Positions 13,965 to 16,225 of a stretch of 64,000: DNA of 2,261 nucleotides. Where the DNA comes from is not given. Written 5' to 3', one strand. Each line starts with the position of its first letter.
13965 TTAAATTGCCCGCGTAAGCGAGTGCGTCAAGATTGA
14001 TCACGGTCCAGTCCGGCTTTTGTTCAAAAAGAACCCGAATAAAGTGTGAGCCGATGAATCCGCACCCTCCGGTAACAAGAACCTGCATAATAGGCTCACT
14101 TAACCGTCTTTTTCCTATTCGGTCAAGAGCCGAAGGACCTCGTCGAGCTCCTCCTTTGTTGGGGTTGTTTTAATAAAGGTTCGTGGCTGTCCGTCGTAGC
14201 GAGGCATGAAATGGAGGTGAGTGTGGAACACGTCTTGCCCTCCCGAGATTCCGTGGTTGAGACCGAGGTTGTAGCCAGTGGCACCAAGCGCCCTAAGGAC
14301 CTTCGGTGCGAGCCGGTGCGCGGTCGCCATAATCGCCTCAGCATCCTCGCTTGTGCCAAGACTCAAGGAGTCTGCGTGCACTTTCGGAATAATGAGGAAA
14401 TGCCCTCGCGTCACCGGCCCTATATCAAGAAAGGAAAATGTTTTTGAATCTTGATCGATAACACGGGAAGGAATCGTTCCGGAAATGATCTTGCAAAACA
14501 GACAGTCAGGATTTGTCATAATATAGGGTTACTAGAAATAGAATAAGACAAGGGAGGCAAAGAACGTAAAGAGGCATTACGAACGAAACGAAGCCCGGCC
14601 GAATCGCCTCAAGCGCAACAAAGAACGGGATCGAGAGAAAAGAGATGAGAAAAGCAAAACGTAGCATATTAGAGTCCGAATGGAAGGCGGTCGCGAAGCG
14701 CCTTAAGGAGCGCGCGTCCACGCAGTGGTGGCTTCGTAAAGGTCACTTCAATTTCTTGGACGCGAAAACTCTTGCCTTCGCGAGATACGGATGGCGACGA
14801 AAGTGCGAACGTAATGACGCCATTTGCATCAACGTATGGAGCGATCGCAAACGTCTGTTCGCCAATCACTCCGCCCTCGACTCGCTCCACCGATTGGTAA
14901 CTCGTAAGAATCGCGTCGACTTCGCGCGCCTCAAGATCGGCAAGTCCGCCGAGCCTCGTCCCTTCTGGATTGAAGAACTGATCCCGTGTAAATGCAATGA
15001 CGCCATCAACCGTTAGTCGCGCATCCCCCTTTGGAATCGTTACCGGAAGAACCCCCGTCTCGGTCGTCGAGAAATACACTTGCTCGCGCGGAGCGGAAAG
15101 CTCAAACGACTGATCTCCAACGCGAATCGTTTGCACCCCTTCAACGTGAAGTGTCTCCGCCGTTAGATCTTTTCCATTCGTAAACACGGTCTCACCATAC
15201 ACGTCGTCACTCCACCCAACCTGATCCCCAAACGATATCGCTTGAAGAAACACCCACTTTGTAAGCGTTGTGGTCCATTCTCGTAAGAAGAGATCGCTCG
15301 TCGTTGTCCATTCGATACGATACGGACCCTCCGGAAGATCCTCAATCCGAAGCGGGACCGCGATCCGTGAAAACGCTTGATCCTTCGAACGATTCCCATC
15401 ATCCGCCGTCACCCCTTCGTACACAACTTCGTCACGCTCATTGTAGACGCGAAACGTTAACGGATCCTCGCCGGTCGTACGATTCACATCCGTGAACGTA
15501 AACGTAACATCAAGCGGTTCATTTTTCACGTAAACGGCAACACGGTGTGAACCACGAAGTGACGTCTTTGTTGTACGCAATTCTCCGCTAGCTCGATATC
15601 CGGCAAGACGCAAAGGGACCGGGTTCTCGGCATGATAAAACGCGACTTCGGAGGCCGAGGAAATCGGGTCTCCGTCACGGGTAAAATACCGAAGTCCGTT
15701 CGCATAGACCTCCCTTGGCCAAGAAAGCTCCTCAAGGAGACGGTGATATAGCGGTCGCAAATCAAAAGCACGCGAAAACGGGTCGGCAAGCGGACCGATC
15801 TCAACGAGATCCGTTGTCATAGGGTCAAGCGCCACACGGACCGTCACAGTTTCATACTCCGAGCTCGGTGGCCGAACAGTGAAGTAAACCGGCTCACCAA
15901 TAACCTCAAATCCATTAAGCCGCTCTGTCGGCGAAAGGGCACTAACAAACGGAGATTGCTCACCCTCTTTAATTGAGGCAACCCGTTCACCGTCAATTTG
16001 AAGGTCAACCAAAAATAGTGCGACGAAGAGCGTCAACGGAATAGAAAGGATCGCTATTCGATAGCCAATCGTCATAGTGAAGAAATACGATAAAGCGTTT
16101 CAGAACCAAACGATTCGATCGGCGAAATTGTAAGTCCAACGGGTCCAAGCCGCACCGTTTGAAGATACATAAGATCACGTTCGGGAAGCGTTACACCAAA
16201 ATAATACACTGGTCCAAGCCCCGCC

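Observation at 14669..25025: Eleven-gene envelope glycosylation locus combining lipid-linked sugar synthesis with two GT-C-fold transferases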

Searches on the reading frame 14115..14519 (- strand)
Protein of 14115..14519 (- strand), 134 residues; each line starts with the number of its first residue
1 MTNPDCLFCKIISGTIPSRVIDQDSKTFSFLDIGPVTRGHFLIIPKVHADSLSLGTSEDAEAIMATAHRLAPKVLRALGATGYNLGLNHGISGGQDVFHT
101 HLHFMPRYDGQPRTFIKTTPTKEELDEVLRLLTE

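Call 5: search_protein_families(library=pfam, proteins=[window:14115-14519:-], max_evalue=0.01)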
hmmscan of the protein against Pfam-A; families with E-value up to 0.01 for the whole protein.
window:14115-14519:- (134 aa): 2 families
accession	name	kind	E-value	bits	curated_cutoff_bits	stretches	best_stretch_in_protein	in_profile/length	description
PF01230.28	HIT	-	1e-19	71.4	21.5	1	15-109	3-97/98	HIT domain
PF11969.13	DcpS_C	-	3.6e-11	44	24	1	6-105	2-100/114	Scavenger mRNA decapping enzyme C-term binding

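Call 74: search_protein_families(library=ncbifam, proteins=[window:14115-14519:-], max_evalue=0.001)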
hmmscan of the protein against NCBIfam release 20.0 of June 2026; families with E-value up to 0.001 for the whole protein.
window:14115-14519:- (134 aa): 3 families
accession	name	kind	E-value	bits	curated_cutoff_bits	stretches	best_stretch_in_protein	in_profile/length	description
NF045834.1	M_plasma_HinT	exception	2.2e-24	86.3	130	1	7-107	1-101/102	histidine triad protein HinT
NF007965.0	PRK10687.1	equivalog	1.1e-13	51.3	206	1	5-105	4-105/119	purine nucleoside phosphoramidase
NF052622.1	ATPAdlTfActino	equivalog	1.9e-09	37.3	290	1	21-117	55-151/176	ATP adenylyltransferase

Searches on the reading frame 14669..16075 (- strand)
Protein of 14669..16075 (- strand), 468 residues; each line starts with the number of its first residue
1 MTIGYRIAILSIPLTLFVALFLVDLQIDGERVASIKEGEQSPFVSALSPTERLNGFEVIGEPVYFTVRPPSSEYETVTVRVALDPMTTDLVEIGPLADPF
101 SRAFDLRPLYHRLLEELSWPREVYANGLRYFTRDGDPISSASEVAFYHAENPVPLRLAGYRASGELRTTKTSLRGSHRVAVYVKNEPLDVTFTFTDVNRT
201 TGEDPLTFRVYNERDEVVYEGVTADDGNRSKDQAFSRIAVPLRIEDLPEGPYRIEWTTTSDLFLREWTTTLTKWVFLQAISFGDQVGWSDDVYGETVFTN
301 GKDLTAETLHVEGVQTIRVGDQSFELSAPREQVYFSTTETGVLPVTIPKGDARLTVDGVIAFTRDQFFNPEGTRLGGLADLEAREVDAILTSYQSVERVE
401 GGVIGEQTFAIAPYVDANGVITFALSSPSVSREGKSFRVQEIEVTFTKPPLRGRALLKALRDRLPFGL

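Call 4: search_protein_families(library=pfam, proteins=[window:14669-16075:-], max_evalue=0.01)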
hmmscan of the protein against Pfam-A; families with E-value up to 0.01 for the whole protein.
window:14669-16075:- (468 aa): 0 families

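Call 6: search_protein_families(library=ncbifam, proteins=[window:14669-16075:-], max_evalue=0.01)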
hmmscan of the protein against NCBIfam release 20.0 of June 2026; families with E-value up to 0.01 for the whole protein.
window:14669-16075:- (468 aa): 0 families

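Call 13: find_homologous_proteins(query=window:14669-16075:-)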
Query window:14669-16075:- (468 aa): 4 proteins with E <= 0.001 among 8000 candidates.
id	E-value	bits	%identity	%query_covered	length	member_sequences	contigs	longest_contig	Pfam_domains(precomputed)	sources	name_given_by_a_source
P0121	3.0e-203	694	65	100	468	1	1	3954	-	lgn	-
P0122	5.4e-195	667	63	99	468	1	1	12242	-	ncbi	-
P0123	2.0e-66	243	34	95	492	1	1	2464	-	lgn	-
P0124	2.9e-61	226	32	98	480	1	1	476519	-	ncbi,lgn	-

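Call 24: search_protein_representatives(alignment_id=A2)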
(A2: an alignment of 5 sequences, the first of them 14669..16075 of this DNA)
Query: 5 sequences, 468 profile positions. Proteins with E-value up to 0.001 (for the whole library): 1440; up to 1e-10: 1129; up to 1e-30: 657. The best 150 are listed.
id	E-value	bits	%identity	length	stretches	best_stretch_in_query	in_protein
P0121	2.4e-245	830.7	-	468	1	1-468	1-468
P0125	1.5e-153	528.0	-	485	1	1-464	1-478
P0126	6.0e-145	499.6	-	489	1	3-461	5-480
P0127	3.8e-138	477.2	-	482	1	6-468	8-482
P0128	4.3e-137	473.7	-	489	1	3-468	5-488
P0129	1.2e-136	472.2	-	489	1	1-468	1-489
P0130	9.7e-134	462.7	-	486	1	1-468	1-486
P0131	3.9e-133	460.7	-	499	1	2-463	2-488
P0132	6.7e-133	459.9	-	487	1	2-468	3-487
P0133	6.1e-129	446.9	-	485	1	8-465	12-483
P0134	7.4e-128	443.3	-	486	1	8-455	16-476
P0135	9.7e-122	423.1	-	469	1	5-447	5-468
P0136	9.4e-120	416.6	-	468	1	5-446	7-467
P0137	4.0e-118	411.2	-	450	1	3-463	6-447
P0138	9.5e-117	406.7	-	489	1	4-458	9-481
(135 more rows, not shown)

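Call 33: predict_structure(alignment_id=A3)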
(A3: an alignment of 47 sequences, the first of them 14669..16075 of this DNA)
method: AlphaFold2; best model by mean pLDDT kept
length: 468 residues; sequences in the alignment: 47
mean_pLDDT: 90.7   pTM: 0.82
mean pLDDT of the five models: 90.7, 90.0, 90.0, 89.5, 89.5
residues with pLDDT >= 90: 327; 70-90: 117; 50-70: 23; < 50: 1
segments of 3 or more residues with pLDDT < 50: none
pLDDT, mean of each block of 10 residues (from residue 1): 87 90 85 95 96 95 96 95 96 95 94 94 87 82 87 86 92 95 97 87 87 96 71 74 96 95 94 96 73 87 93 94 96 92 94 95 95 85 89 95 97 95 94 92 96 86 73
secondary structure, 60 per line:
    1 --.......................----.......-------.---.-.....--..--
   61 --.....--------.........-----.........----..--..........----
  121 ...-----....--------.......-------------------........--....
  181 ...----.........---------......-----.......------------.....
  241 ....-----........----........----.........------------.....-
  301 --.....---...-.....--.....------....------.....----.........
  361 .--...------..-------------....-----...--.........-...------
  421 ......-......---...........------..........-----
elements in order: H3-25 E30-36 E63-67 E76-84 E90-98 E107-111 H112-116 E121-123 E129-132 E144-147 E167-174 E177-183 E188-196 E206-211 E217-223 E236-244 E250-257 E262-269 E274-282 E295-299 E303-307 E315-319 E322-326 E333-336 E343-347 E352-361 E388-391 E397-399 E402-410 E421-426 H428-433 E437-447 H454-463

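Call 37: fold_search(model_id=the predicted structure, library=pdb)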
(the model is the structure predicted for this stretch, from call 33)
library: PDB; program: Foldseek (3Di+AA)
matches with E <= 10: 1574; with E <= 0.001: 48
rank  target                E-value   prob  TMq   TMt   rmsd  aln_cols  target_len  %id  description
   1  7vrn_A                7.9e-06  0.89  0.16  0.18  24.9       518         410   10  Structure of infectious bursal disease virus Gt strain (released 2022-03-30)
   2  6za2_B                1.7e-05  0.96  0.17  0.08  21.0       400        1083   12  Crystal structure of dimeric latent PorU from Porphyromonas gingivalis (released 2021-09-29)
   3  6za2_A                1.7e-05  0.95  0.17  0.08  21.6       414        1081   11  Crystal structure of dimeric latent PorU from Porphyromonas gingivalis (released 2021-09-29)
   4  2gsy_P                2.9e-05  0.82  0.17  0.18  24.3       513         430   10  The 2.6A structure of Infectious Bursal Virus Derived T=1 Particles (released 2006-07-18)
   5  8h3u_A                3.5e-05  0.72  0.13  0.11  26.8       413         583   11  Inhibitor-bound EP, polyA model (released 2022-11-23)
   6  2gsy_Q                3.7e-05  0.80  0.16  0.18  24.5       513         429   10  The 2.6A structure of Infectious Bursal Virus Derived T=1 Particles (released 2006-07-18)
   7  3lxu                  4.1e-05  0.47  0.14  0.07  33.0       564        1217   10  Crystal Structure of Tripeptidyl Peptidase 2 (TPP II) (released 2010-08-11)
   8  6qfk_A                4.9e-05  0.60  0.13  0.06  30.4       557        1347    8  EngBF DARPin Fusion 4b G10 (released 2019-11-06)
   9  8zi4_A                5.2e-05  0.63  0.13  0.11  27.4       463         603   10  Cryo-EM structure of wtEP-trypsinogen (released 2025-05-21)
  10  2gsy_A                5.5e-05  0.80  0.16  0.18  24.1       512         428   11  The 2.6A structure of Infectious Bursal Virus Derived T=1 Particles (released 2006-07-18)
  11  1wce_A                5.8e-05  0.84  0.17  0.18  21.0       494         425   10  Crystal structure of the T13 IBDV viral particle reveals a missing link in icosahedral viruses evolution (released 2005-04-06)
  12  3fbm                  6.1e-05  0.87  0.17  0.18  24.8       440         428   12  D431N Mutant VP2 Protein of Infectious Bursal Disease Virus; Derived T=1 Particles (released 2009-01-13)
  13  1wce_D                6.1e-05  0.85  0.17  0.18  20.9       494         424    9  Crystal structure of the T13 IBDV viral particle reveals a missing link in icosahedral viruses evolution (released 2005-04-06)
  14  1wce_B                6.5e-05  0.84  0.17  0.18  20.2       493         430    9  Crystal structure of the T13 IBDV viral particle reveals a missing link in icosahedral viruses evolution (released 2005-04-06)
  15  2df7_O                6.9e-05  0.75  0.16  0.18  23.0       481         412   11  Crystal structure of infectious bursal disease virus VP2 subviral particle (released 2006-06-27)
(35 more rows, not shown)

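Call 43: search_protein_families(library=pfam, alignment_id=A3, max_evalue=0.1)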
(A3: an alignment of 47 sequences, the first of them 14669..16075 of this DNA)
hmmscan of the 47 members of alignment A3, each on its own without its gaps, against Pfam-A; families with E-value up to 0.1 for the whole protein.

A. member 1, window:14669-16075:- (468 aa): 1 family
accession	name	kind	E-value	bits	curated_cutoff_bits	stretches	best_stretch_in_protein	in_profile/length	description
PF04234.18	CopC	-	0.035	15.5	23.3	0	183-260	15-78/92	CopC domain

B. families by the number of members that match (of 47 scanned): 23 families
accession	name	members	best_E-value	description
PF18962.6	Por_Secre_tail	5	0.00013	Secretion system C-terminal sorting domain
PF11589.14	DUF3244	3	7.8e-05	Domain of unknown function (DUF3244)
PF07495.19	Y_Y_Y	2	0.064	Y_Y_Y domain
PF02342.23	TerD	1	0.0019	TerD domain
PF08533.16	Glyco_hydro_42C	1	0.0031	Beta-galactosidase C-terminal domain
PF08842.16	Mfa2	1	0.0042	Fimbrillin-A associated anchor proteins Mfa1 and Mfa2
PF15829.10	DUF4711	1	0.0073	Domain of unknown function (DUF4711)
PF22115.1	T6SS_Tse3_cat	1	0.0087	T6SS, Peptidoglycan muramidase Tse3, catalytic domain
PF12124.13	bCoV_SUD_C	1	0.016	Betacoronavirus SUD-C domain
PF08720.15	Hema_stalk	1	0.023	Influenza C hemagglutinin stalk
PF20622.4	Big_15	1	0.027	Bacterial Ig domain (Big_16)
PF04234.18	CopC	1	0.035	CopC domain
PF21080.2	Methyltrans_Mon_1st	1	0.042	Virus-capping methyltransferase, connector domain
PF14734.12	DUF4469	1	0.053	Domain of unknown function (DUF4469) with IG-like fold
PF20623.4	Sgo0707_N2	1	0.055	Sgo0707 N2 domain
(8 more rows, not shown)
